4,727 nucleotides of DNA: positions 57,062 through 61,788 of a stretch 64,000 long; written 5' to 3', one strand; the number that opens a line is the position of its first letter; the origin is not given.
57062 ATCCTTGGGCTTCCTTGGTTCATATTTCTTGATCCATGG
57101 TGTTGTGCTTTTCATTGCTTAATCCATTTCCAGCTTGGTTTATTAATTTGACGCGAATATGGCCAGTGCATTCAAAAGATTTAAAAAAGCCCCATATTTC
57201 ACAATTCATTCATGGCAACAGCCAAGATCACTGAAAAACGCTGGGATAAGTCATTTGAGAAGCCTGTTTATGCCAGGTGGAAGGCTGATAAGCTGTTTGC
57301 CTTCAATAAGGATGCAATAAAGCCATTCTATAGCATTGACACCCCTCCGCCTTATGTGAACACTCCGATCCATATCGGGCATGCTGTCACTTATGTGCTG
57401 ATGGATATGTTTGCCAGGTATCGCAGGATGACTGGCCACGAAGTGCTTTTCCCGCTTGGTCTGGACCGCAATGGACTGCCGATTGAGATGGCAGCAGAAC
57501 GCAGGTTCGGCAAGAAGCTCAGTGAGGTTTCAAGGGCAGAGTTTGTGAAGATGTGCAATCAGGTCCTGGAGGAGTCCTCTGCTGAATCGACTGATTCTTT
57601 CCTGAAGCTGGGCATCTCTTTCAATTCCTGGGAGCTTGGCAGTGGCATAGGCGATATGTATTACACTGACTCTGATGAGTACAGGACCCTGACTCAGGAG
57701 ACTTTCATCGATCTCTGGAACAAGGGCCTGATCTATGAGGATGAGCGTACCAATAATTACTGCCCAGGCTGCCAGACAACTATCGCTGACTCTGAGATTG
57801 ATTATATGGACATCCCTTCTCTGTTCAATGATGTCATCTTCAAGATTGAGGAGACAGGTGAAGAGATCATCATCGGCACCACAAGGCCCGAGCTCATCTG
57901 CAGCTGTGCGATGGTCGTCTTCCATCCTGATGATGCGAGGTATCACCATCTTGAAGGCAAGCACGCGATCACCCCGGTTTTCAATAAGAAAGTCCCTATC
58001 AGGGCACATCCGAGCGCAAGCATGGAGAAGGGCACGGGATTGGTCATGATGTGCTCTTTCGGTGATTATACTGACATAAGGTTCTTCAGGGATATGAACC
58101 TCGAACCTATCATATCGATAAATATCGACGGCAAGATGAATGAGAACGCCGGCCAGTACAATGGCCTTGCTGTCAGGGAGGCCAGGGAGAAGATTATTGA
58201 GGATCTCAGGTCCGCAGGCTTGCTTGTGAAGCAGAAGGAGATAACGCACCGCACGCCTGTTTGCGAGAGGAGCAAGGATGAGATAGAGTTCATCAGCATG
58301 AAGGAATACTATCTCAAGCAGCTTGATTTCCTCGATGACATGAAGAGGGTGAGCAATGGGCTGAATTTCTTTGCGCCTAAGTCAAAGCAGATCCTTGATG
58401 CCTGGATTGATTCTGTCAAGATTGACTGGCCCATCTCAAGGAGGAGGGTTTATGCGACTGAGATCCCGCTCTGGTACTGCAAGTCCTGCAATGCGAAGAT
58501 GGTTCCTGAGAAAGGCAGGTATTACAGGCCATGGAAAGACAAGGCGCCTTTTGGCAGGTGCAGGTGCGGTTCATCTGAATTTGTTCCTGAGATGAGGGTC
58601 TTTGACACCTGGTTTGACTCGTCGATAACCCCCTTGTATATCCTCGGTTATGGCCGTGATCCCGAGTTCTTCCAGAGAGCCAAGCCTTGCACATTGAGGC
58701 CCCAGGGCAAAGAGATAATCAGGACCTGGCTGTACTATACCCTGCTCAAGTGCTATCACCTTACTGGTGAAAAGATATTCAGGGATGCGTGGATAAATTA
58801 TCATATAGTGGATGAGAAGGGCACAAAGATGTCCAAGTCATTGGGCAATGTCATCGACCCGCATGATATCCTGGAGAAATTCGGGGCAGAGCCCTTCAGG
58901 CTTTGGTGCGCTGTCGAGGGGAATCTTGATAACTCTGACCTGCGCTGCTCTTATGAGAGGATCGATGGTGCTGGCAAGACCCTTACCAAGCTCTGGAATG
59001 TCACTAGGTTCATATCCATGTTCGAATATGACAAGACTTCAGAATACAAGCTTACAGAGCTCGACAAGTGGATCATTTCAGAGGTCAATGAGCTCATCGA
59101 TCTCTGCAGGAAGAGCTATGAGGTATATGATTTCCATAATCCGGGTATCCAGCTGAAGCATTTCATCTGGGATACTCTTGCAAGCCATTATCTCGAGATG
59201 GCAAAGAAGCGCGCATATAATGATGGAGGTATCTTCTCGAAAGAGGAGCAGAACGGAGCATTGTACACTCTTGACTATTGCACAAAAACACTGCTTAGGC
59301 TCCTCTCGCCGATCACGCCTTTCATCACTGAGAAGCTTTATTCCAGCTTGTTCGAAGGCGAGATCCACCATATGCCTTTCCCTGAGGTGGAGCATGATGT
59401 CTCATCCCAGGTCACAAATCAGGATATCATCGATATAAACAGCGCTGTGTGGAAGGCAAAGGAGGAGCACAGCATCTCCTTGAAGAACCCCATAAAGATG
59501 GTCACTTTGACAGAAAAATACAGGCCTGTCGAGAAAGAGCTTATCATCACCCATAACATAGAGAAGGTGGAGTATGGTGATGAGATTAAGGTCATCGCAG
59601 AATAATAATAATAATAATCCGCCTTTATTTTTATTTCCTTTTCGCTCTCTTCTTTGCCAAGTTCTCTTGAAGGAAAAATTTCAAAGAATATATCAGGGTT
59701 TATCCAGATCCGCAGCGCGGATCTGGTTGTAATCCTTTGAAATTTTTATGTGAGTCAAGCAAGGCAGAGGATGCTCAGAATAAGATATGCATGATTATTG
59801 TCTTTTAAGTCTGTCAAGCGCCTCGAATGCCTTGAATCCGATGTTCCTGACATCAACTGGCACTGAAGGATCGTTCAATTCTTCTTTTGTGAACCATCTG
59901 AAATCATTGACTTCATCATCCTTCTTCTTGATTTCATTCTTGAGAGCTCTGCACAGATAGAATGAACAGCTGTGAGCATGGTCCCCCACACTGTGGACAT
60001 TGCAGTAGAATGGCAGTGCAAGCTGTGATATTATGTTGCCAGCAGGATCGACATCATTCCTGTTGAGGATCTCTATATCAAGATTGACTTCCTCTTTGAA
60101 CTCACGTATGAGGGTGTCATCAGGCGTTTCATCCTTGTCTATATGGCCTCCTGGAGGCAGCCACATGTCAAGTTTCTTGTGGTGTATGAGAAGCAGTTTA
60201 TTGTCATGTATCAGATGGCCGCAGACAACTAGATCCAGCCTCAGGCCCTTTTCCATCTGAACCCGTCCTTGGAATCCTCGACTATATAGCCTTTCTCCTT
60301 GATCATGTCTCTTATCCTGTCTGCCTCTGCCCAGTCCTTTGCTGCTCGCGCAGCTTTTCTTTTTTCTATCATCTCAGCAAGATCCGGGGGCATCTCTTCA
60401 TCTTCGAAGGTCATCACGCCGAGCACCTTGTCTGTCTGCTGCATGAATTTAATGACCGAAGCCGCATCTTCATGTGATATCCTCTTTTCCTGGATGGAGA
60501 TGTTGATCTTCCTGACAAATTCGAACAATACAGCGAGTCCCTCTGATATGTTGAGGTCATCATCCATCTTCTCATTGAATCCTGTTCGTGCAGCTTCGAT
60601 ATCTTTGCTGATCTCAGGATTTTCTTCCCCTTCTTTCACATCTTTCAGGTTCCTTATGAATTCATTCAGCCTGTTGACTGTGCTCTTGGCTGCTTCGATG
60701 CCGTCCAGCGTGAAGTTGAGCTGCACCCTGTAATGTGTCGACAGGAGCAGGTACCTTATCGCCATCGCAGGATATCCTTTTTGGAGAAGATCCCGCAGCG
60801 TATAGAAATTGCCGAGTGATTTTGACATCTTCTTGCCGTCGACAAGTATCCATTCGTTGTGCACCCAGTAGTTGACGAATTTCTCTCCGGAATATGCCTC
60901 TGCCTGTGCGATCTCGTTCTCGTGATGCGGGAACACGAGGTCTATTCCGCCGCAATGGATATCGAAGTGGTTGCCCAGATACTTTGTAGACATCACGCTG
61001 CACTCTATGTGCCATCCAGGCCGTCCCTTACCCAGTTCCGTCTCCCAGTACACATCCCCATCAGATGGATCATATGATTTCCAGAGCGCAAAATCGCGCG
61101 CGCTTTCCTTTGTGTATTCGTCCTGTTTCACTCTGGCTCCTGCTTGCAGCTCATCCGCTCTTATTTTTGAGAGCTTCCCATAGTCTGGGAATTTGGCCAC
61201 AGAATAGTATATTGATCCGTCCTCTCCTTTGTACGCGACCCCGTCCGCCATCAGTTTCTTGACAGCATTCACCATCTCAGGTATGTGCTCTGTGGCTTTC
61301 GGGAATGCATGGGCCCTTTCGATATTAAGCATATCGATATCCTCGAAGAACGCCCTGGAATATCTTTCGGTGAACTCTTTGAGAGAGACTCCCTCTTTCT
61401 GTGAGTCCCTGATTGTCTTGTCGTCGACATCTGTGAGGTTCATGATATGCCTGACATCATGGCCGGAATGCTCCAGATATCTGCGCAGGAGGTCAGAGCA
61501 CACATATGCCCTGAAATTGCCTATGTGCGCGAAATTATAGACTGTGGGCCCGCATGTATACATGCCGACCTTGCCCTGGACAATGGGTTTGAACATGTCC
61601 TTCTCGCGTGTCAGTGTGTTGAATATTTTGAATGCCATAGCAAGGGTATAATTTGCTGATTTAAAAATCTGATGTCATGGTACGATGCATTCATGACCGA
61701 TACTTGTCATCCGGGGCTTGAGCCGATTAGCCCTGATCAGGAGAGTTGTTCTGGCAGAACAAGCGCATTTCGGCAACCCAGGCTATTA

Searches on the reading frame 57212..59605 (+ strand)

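Call 67: search_protein_families(library=pfam, proteins=[window:57212-59605:+], max_evalue=0.001)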
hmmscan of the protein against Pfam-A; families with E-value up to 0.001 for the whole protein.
window:57212-59605:+ (797 aa): 5 families
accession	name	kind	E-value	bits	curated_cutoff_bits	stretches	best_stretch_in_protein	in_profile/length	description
PF00133.28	tRNA-synt_1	-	3.8e-71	240.5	22.7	1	19-568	2-404/414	tRNA synthetases class I (I, L, M and V)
PF08264.19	Anticodon_1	-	8.4e-32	110.5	25.1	1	618-763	1-146/148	Anticodon-binding domain of tRNA ligase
PF09334.17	tRNA-synt_1g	-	1.2e-29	103.8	20.1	1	42-197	3-136/391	tRNA synthetases class I (M)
PF01406.26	tRNA-synt_1e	-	4.5e-08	33.2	27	0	522-566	236-280/301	tRNA synthetases class I (C) catalytic domain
PF13603.12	tRNA-synt_1_2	-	2.3e-05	24.4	25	0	248-323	85-175/185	Leucyl-tRNA synthetase, editing domain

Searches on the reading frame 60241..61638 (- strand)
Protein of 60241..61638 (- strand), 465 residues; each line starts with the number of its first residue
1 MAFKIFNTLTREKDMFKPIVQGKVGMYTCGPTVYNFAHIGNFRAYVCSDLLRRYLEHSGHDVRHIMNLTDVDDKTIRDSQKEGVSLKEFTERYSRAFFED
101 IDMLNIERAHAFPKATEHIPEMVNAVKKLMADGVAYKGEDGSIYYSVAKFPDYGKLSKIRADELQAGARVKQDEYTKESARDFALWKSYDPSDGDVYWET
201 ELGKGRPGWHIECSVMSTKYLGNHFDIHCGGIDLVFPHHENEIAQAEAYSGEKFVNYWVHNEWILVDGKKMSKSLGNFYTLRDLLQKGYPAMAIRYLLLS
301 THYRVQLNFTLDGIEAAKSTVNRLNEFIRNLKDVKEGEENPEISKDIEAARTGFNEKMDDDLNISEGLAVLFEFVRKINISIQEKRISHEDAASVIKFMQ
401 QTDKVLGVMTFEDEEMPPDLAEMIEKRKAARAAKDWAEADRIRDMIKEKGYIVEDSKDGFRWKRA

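Call 67: search_protein_families(library=pfam, proteins=[window:60241-61638:-], max_evalue=0.001)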
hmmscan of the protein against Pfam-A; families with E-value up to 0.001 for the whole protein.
window:60241-61638:- (465 aa): 6 families
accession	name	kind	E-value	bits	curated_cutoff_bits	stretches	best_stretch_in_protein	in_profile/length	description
PF01406.26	tRNA-synt_1e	-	4e-116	388.1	27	1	16-318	2-300/301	tRNA synthetases class I (C) catalytic domain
PF09334.17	tRNA-synt_1g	-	1.8e-14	53.8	20.1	2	35-145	12-123/391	tRNA synthetases class I (M)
PF09190.17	DALR_2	-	3.2e-11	44.1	22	1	354-409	2-56/57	DALR domain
PF01921.24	tRNA-synt_1f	-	1.8e-10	40.8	27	1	260-329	271-340/360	tRNA synthetases class I (K)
PF23493.1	CysS_C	-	5.5e-08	33.2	23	1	414-462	2-50/51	Cysteinyl-tRNA ligase anticodon binding domain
PF00133.28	tRNA-synt_1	-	2e-05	24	22.7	1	229-309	333-413/414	tRNA synthetases class I (I, L, M and V)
